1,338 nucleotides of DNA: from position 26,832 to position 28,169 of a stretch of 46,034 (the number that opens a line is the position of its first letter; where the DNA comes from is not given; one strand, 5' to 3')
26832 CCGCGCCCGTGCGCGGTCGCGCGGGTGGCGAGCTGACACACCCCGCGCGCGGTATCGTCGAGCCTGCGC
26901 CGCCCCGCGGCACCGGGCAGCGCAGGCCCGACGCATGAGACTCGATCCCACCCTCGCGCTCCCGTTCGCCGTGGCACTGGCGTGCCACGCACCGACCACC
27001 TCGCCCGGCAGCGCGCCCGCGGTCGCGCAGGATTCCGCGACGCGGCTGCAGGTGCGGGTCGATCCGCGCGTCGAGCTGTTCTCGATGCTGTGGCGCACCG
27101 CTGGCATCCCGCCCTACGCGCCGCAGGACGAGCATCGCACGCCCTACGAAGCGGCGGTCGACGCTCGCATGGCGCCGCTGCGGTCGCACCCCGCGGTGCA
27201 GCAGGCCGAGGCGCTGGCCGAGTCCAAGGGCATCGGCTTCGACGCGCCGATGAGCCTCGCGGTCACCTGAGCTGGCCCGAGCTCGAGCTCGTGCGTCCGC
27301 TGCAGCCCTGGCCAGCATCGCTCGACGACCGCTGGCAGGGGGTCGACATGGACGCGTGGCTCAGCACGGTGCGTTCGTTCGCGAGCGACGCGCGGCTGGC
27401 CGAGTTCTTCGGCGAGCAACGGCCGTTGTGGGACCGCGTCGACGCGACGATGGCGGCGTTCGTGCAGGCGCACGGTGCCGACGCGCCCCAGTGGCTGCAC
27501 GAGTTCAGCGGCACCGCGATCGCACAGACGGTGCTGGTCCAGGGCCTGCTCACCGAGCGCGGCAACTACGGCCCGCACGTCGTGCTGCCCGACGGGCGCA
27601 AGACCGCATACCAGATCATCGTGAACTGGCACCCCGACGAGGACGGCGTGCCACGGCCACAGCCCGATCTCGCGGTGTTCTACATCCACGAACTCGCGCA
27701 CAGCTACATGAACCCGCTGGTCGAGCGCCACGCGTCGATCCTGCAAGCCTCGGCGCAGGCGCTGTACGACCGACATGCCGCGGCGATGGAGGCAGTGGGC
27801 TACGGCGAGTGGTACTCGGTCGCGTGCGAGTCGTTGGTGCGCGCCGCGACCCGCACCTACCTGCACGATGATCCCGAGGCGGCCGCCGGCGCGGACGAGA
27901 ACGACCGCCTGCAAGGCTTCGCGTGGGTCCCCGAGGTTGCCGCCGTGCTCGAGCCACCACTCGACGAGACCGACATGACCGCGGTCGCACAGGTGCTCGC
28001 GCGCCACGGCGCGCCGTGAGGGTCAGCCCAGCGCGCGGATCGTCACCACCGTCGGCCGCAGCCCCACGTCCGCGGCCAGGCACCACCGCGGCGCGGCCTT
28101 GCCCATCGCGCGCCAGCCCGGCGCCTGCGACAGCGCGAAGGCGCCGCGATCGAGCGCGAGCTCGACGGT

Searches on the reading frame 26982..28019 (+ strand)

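Call 6: search_protein_families(library=pfam, proteins=[window:26982-28019:+], max_evalue=0.01)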
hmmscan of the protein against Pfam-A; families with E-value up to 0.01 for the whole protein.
window:26982-28019:+ (345 aa): 1 family
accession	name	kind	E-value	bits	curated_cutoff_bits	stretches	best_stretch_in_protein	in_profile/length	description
PF16286.10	DUF4932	-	1.2e-31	110.7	28.7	1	113-324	100-310/332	Domain of unknown function (DUF4932)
